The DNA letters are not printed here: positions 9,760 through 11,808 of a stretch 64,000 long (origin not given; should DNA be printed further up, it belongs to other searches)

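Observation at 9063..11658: Orphan fused E1-like/YcaO cyclodehydratase-type gene behind a winged-helix gene, with no dehydrogenase and no visible precursor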

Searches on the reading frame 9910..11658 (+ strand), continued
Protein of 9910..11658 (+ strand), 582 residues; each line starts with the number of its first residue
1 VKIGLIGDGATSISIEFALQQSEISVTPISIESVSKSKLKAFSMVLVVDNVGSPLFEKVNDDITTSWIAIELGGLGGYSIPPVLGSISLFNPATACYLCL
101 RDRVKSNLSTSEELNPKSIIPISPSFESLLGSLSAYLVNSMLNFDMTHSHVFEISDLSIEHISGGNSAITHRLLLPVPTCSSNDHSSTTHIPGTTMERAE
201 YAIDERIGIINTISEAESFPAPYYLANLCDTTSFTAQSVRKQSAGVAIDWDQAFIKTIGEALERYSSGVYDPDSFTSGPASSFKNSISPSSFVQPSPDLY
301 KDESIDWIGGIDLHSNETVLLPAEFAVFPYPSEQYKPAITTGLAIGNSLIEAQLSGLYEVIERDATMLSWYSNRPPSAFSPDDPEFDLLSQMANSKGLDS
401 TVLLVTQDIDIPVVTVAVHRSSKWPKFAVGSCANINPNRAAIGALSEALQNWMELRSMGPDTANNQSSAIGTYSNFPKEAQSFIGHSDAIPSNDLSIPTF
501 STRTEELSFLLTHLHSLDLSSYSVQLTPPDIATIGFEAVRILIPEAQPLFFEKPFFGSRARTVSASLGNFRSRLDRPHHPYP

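Call 24: search_protein_families(library=pfam, proteins=[L039:443-1690:-, L039:1793-3922:+, L043:8921-9709:-, L042:9101-10015:+, L042:3937-4869:-, L037:711-1808:+, L034:7708-8709:-, L056:695-1588:-, L048:13101-13586:+, L041:9189-9962:-], max_evalue=0.001)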
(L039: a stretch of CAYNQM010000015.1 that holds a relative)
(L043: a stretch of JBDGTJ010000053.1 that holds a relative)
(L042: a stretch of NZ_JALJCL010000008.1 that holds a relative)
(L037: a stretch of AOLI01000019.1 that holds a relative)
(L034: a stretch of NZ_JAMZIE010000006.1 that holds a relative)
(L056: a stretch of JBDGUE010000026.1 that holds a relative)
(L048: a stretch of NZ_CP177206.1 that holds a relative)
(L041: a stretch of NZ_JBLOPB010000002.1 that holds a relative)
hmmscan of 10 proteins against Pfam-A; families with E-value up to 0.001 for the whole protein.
L039:443-1690:- (415 aa): 3 families
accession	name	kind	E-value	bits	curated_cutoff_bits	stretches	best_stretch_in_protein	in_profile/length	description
PF00464.25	SHMT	-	5.2e-152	506.5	27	1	7-384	2-399/399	Serine hydroxymethyltransferase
PF00155.27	Aminotran_1_2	-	2.2e-07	30.8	19.7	1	63-350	38-338/361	Aminotransferase class I and II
PF01212.27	Beta_elim_lyase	-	0.00032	20.6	27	0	217-344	188-274/288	Beta-eliminating lyase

L039:1793-3922:+ (709 aa): 0 families

L043:8921-9709:- (262 aa): 1 family
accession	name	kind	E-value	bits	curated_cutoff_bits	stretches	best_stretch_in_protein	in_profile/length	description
PF00459.30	Inositol_P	-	7.5e-47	160.5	27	1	7-260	7-269/271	Inositol monophosphatase family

L042:9101-10015:+ (304 aa): 0 families

L042:3937-4869:- (310 aa): 0 families

L037:711-1808:+ (365 aa): 0 families

L034:7708-8709:- (333 aa): 2 families
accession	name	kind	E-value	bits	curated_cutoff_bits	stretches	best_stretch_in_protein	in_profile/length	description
PF00924.24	MS_channel_2nd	-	2.3e-17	63.3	20.2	1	115-181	2-67/68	Mechanosensitive ion channel, beta-domain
PF21082.3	MS_channel_3rd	-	4.1e-05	24.4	21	1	191-281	3-85/88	Mechanosensitive ion channel MscS, C-terminal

L056:695-1588:- (297 aa): 2 families
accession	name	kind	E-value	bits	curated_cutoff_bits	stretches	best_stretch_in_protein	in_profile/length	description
PF02882.25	THF_DHG_CYH_C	-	2.6e-66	222.3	27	1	122-289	1-159/160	Tetrahydrofolate dehydrogenase/cyclohydrolase, NAD(P)-binding domain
PF00763.28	THF_DHG_CYH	-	5.4e-41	139.9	32.8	1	5-119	1-115/115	Tetrahydrofolate dehydrogenase/cyclohydrolase, catalytic domain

L048:13101-13586:+ (161 aa): 1 family
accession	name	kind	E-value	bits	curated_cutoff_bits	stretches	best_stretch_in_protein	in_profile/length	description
PF03745.19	DUF309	-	2.5e-16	59.5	27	1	37-97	2-59/59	Domain of unknown function (DUF309)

L041:9189-9962:- (257 aa): 8 families
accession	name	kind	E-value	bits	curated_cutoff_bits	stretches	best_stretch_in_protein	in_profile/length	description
PF13404.12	HTH_AsnC-type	-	2.4e-16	59.7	27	1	104-145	1-42/42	AsnC-type helix-turn-helix domain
PF13412.12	HTH_24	-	3.4e-16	59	21.9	1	104-151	1-48/48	Winged helix-turn-helix DNA-binding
PF01037.27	AsnC_trans_reg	-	1.5e-15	57.3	25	1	170-240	1-72/73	Lrp/AsnC ligand binding domain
PF12840.13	HTH_20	-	3e-07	30.7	27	1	105-150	3-48/51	Helix-turn-helix domain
PF22451.2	NirdL-like_HTH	-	1.7e-05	24.7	27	1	119-150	15-46/47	Siroheme decarboxylase NirDL-like HTH domain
PF09339.16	HTH_IclR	-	2.8e-05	24.3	22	1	110-150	7-48/52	IclR helix-turn-helix domain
PF01047.28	MarR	-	0.00012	22.4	24.6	1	110-162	7-59/59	MarR family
PF25212.1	HVO_A0114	-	0.00028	21.1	27.6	1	104-151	20-67/84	HVO_A0114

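Call 41: search_solved_structures(query=A1, max_evalue=0.01, show_alignments=2)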
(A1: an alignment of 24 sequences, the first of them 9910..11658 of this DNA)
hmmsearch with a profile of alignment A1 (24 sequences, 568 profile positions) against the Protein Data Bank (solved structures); distinct sequences matched with E-value up to 0.01: 5.
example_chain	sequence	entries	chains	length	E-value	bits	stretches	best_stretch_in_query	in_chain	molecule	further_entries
6pe3_A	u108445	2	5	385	3.1e-27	98.8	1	237-547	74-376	Uncharacterized protein MJ1094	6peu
4bs9_A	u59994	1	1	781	2.2e-23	86.1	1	285-559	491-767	TRUD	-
4v1t_A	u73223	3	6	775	2.4e-23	85.9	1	284-556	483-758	LYND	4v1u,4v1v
7u58_A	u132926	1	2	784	6.8e-21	77.8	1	243-556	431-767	MusD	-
6ci7_A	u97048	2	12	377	2.5e-16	62.7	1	286-545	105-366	YcaO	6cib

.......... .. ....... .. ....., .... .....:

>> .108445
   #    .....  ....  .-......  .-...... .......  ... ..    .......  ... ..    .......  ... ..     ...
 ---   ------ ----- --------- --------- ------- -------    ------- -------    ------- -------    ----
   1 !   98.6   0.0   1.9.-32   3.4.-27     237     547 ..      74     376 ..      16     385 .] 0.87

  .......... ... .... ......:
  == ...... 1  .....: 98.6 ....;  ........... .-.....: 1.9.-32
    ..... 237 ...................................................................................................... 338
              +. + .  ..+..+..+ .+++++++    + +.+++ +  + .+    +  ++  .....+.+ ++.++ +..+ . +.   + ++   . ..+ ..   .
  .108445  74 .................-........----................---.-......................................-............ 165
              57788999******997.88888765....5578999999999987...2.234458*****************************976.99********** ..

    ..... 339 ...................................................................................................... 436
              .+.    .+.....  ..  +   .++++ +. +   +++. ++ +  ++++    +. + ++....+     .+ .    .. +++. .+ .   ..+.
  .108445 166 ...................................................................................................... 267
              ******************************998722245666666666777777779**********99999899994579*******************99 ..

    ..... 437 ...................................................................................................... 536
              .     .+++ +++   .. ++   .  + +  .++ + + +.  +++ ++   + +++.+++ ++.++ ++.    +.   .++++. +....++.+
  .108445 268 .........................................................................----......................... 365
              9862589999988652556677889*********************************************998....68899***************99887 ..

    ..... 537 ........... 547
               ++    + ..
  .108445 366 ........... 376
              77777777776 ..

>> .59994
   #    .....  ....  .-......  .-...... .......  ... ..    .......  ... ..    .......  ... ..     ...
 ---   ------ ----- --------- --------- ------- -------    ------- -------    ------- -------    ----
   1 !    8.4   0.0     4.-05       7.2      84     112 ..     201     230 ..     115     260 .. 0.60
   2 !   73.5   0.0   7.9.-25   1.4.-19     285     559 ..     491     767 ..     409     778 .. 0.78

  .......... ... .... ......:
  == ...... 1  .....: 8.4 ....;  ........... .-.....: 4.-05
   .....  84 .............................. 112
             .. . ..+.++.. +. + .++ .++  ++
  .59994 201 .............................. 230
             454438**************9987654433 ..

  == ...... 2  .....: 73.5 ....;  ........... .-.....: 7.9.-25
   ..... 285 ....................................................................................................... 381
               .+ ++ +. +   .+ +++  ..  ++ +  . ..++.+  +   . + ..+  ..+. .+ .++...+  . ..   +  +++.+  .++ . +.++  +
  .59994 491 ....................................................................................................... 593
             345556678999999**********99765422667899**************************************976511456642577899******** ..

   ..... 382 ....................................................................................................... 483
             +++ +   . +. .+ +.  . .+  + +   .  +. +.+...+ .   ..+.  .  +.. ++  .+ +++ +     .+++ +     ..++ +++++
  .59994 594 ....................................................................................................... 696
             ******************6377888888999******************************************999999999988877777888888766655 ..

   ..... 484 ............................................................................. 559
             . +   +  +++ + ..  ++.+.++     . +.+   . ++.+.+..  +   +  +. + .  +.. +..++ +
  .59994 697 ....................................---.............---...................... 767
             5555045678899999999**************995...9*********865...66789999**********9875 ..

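Call 55: predict_structure(alignment_id=A3)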
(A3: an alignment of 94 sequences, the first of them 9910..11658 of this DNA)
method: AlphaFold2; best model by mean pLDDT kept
length: 582 residues; sequences in the alignment: 94
mean_pLDDT: 92.8   pTM: 0.92
mean pLDDT of the five models: 92.8, 92.4, 90.1, 89.8, 88.8
residues with pLDDT >= 90: 454; 70-90: 112; 50-70: 16; < 50: 0
segments of 3 or more residues with pLDDT < 50: none
pLDDT, mean of each block of 10 residues (from residue 1): 96 98 96 94 97 96 94 96 96 93 92 66 95 96 89 92 89 93 67 94 97 92 96 88 94 97 95 93 94 81 92 98 93 86 97 98 95 92 98 97 93 98 96 98 98 95 90 94 89 95 98 97 96 97 94 88 79 89 86
secondary structure, 60 per line:
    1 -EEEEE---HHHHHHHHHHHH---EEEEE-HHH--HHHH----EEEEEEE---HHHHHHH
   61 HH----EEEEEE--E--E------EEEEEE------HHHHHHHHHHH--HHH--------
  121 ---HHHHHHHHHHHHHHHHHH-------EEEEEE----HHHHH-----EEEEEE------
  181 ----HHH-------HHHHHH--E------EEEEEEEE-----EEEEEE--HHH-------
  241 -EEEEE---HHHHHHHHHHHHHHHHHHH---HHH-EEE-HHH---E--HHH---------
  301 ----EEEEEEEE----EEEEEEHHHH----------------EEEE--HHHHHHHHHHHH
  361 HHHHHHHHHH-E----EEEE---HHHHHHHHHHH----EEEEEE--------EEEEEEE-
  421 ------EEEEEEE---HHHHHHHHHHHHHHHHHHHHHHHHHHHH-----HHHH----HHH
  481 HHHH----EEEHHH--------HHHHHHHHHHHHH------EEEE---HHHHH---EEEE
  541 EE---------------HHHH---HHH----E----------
elements in order: E2-6 H10-21 E25-29 H36-39 E44-50 H54-62 E67-72 E85-90 H97-107 H124-141 E149-154 H159-163 E169-174 H195-200 E210-217 E223-228 E242-246 H250-268 E276-278 E305-312 E317-322 H323-326 E343-346 H349-370 E377-380 H384-394 E399-404 E413-419 E427-433 H437-464 H470-473 H478-484 E489-491 H503-515 E522-525 H529-533 E537-542 H558-561

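Call 57: fold_search(model_id=the predicted structure, library=pdb)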
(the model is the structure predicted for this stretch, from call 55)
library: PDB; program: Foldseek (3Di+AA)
matches with E <= 10: 1800; with E <= 0.001: 44
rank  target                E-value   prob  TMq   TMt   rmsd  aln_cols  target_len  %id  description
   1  4v1v_A                2.3e-34  1.00  0.71  0.57   6.2       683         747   18  Heterocyclase in complex with substrate and Cofactor (released 2015-01-14)
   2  4v1v_B                2.1e-32  1.00  0.71  0.57   6.2       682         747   18  Heterocyclase in complex with substrate and Cofactor (released 2015-01-14)
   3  4v1t_B                4.0e-32  1.00  0.70  0.56   6.8       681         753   18  Heterocyclase in complex with substrate and Cofactor (released 2015-01-14)
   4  4v1t_A                5.6e-32  1.00  0.71  0.57   6.3       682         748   18  Heterocyclase in complex with substrate and Cofactor (released 2015-01-14)
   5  4v1u_A                4.4e-31  1.00  0.70  0.56   6.5       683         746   18  Heterocyclase in complex with substrate and Cofactor (released 2015-01-14)
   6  4v1u_B                4.9e-31  1.00  0.70  0.57   6.5       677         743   18  Heterocyclase in complex with substrate and Cofactor (released 2015-01-14)
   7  7u58_B                1.5e-29  1.00  0.71  0.65   6.0       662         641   16  YcaO-mediated ATP-dependent peptidase activity in ribosomal peptide biosynthesis (released 2022-11-02)
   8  7u58_A                1.3e-28  1.00  0.71  0.64   5.8       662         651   17  YcaO-mediated ATP-dependent peptidase activity in ribosomal peptide biosynthesis (released 2022-11-02)
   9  4bs9                  8.4e-28  1.00  0.63  0.54   6.7       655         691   18  Structure of the heterocyclase TruD (released 2013-11-06)
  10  6peu_B                1.0e-20  1.00  0.54  0.79   5.5       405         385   23  Structure of YcaO enzyme from Methanocaldococcus jannaschii in complex with peptide (released 2019-11-06)
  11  6peu_A                3.0e-20  1.00  0.53  0.78   5.5       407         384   23  Structure of YcaO enzyme from Methanocaldococcus jannaschii in complex with peptide (released 2019-11-06)
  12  6pe3                  3.2e-20  1.00  0.51  0.78   5.8       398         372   23  Structure of YcaO enzyme from Methanocaldococcus jannaschii in complex with ATP (released 2020-01-08)
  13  6peu_C                5.5e-20  1.00  0.52  0.77   5.8       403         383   22  Structure of YcaO enzyme from Methanocaldococcus jannaschii in complex with peptide (released 2019-11-06)
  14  6peu_D                6.5e-20  1.00  0.52  0.78   3.5       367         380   23  Structure of YcaO enzyme from Methanocaldococcus jannaschii in complex with peptide (released 2019-11-06)
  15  6cib_C                1.3e-17  1.00  0.47  0.74   3.4       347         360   19  The structure of YcaO from Methanopyrus kandleri bound with AMPPCP and Mg2+ (released 2018-03-21)
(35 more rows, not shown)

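Call 64: search_protein_families(library=pfam, proteins=[L066:4444-5916:+, L066:3815-4447:+, L080:4696-5934:+, L080:3028-4482:+, L033:5129-5566:+, L033:4450-5070:+, L033:3628-4440:+, L066:7782-8357:-, L076:5463-5885:-, L044:1235-1555:-], max_evalue=0.001)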
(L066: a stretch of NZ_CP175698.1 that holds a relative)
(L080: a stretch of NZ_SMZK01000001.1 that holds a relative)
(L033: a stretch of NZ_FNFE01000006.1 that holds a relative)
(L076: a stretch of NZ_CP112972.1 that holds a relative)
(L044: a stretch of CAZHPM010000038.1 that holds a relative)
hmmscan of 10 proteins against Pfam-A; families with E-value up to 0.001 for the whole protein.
L066:4444-5916:+ (490 aa): 1 family
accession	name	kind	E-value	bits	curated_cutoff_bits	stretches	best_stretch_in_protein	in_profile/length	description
PF01554.23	MatE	-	3e-62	209.5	24.9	2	45-204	1-160/161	MatE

L066:3815-4447:+ (210 aa): 5 families
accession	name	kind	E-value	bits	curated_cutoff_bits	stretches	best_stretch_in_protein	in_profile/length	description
PF13977.11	TetR_C_6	-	6.8e-14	52.5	27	1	75-189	1-114/115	BetI-type transcriptional repressor, C-terminal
PF00440.29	TetR_N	-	3.8e-12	46.2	24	1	9-53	1-45/47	Bacterial regulatory proteins, tetR family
PF16925.10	TetR_C_13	-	1.2e-07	32.6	27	1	112-171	38-97/109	Tetracyclin repressor-like, C-terminal domain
PF17932.6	TetR_C_24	-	4.5e-05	24.1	26.4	1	73-161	2-85/114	Tetracyclin repressor-like, C-terminal domain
PF16859.10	TetR_C_11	-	0.0002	22.1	32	1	76-170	4-101/113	Tetracyclin repressor-like, C-terminal domain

L080:4696-5934:+ (412 aa): 1 family
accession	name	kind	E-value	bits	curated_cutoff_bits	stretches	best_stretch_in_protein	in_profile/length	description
PF00999.27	Na_H_Exchanger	-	5e-59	200.5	26.2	1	18-390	3-371/375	Sodium/hydrogen exchanger, transmembrane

L080:3028-4482:+ (484 aa): 1 family
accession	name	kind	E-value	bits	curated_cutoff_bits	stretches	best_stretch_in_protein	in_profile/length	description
PF01554.23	MatE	-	8e-63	211.4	24.9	2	34-193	1-160/161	MatE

L033:5129-5566:+ (145 aa): 1 family
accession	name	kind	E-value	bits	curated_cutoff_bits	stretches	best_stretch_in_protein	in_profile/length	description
PF01877.22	RNA_binding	-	2.2e-33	115.6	26.9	1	8-119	1-119/120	RNA binding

L033:4450-5070:+ (206 aa): 0 families

L033:3628-4440:+ (270 aa): 1 family
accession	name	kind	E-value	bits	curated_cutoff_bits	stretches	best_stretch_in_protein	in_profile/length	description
PF24827.1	AstE_AspA_cat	-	4.6e-10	39.8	25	1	71-162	2-105/192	Succinylglutamate desuccinylase/Aspartoacylase catalytic domain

L066:7782-8357:- (191 aa): 0 families

L076:5463-5885:- (140 aa): 0 families

L044:1235-1555:- (106 aa): 0 families

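Call 71: search_dna_similar(query=window:9910-11658:+, collection=plasmids, mode=protein, max_rows=15, max_evalue=1e-10)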
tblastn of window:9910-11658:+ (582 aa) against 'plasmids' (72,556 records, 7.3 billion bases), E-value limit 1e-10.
Records with a match: 33; places in all: 34; records where one place covers at least 80% of the query: 2.
Best place of each record, by identity: <60% 33.
By first word of the organism name: Bacillus 13; Ensifer 6; Halomicrobium 3; Streptomyces 2; Rhizobium 2; Natrinema 1; Clostridium 1; Gloeothece 1; Brucella 1; Alkalihalophilus 1; and 2 more.
By predicted mobility (MOB-suite, as given by PLSDB): non-mobilizable 31; mobilizable 2.
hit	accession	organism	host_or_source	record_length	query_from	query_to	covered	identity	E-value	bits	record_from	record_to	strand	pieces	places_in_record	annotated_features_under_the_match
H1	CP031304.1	Natrinema thermotolerans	Cell culture,Korean salt-fermented food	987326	67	582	89%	41.7%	6e-97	331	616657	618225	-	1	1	none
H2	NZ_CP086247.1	Clostridium sp. CF011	single colony,bovine feces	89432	39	582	93%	24.5%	1e-25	119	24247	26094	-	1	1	YcaO-like family protein | TOMM precursor leader peptide-binding protein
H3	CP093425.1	Bacillus pacificus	cell culture,sufu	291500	200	582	66%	27.3%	1e-17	95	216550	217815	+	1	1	YcaO-like family protein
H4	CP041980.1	Bacillus paranthracis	Homo sapiens,stool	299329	200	582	66%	27.3%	1e-17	95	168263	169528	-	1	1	bacteriocin biosynthesis protein SagD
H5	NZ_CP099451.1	Bacillus pacificus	chicken,assembly Genome,intestine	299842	200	582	66%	27.3%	1e-17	95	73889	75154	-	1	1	YcaO-like family protein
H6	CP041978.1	Bacillus pacificus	Homo sapiens,stool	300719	200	582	66%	27.3%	1e-17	95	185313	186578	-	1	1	bacteriocin biosynthesis protein SagD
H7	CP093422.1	Bacillus paranthracis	cell culture,sufu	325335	200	582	66%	27.3%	1e-17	95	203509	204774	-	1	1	YcaO-like family protein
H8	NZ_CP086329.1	Bacillus pacificus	single cell culture,sludge from ...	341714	200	582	66%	27.3%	1e-17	95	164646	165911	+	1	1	YcaO-like family protein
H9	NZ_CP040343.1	Bacillus cereus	Apostichopus japonicus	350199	200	582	66%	27.3%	1e-17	95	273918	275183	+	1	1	YcaO-like family protein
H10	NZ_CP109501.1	Streptomyces sp. NBC_01426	-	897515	45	450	70%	25.4%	2e-17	94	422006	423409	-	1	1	TOMM precursor leader peptide-binding protein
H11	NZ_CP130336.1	Bacillus cereus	metagenomic assembly,Wenzhou, China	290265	200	582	66%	25.5%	7e-14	83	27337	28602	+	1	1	YcaO-like family protein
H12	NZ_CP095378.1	Bacillus cereus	cell cuture,Pond silt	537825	200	582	66%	25.2%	2e-14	84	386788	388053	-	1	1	YcaO-like family protein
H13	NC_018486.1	Bacillus thuringiensis HD-771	-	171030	200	582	66%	25.2%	5e-14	83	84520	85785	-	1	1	YcaO-like family protein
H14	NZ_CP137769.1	Bacillus cereus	Passiflora edulis Sims,Pure ...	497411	200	582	66%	24.3%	2e-13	81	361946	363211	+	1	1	YcaO-like family protein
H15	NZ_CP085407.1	Bacillus bombysepticus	single cell,soil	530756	200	582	66%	24.3%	2e-13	81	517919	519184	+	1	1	YcaO-like family protein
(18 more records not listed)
